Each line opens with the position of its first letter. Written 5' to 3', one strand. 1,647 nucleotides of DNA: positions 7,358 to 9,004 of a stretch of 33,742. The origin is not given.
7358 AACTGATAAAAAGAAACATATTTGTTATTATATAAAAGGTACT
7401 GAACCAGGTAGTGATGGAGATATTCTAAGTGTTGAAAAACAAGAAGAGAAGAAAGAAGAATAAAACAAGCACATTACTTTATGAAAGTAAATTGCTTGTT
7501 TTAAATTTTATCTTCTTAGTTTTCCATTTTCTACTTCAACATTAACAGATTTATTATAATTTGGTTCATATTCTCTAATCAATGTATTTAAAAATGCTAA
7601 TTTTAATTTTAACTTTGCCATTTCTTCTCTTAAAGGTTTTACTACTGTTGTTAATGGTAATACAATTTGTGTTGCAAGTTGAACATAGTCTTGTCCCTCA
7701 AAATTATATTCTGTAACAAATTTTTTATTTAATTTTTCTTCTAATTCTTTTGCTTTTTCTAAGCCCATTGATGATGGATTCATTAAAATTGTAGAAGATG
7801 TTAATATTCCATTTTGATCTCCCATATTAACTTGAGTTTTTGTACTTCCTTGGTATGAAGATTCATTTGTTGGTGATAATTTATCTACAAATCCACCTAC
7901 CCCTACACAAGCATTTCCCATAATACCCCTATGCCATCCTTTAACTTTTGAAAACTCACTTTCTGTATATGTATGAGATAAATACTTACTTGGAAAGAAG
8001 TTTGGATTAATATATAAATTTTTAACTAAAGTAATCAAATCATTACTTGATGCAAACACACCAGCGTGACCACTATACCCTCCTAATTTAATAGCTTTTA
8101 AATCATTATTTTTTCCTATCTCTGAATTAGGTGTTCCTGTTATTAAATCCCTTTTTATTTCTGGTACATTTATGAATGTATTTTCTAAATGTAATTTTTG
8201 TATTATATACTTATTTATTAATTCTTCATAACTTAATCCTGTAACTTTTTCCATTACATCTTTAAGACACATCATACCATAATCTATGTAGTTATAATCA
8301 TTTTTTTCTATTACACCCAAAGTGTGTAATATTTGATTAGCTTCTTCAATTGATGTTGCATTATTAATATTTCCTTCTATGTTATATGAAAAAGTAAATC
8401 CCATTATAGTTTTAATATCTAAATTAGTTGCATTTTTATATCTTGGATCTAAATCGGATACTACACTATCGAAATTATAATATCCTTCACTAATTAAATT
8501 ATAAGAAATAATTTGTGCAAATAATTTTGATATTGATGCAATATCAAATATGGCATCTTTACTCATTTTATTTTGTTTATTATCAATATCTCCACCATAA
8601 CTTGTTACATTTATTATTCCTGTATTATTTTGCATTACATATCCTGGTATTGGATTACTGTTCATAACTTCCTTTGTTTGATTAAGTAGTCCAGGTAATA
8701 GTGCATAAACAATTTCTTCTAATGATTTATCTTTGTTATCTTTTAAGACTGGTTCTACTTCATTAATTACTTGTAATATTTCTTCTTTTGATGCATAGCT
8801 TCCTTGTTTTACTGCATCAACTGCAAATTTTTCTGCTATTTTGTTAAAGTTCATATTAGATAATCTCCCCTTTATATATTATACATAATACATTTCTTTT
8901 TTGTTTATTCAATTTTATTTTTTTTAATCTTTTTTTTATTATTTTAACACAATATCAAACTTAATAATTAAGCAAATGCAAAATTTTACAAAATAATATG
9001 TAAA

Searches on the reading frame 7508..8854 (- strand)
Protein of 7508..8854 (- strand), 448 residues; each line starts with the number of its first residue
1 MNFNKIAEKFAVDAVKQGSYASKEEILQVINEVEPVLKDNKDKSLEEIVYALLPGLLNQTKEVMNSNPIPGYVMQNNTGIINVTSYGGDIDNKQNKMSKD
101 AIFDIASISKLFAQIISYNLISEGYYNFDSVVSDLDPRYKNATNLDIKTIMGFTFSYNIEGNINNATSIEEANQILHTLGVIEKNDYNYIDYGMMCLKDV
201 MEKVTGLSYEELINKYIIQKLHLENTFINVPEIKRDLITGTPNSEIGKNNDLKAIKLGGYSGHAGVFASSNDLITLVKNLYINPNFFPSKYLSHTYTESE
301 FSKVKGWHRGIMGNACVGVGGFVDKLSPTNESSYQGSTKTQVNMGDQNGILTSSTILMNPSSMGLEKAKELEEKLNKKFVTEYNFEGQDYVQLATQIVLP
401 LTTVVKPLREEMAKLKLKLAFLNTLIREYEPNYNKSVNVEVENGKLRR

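Call 77: search_protein_families(library=pfam, proteins=[window:7508-8854:-], max_evalue=0.001)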
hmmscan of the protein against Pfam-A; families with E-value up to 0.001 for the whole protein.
window:7508-8854:- (448 aa): 1 family
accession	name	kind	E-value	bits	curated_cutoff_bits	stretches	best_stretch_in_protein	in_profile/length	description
PF00144.29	Beta-lactamase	-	1e-16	61.5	27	1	82-280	28-233/329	Beta-lactamase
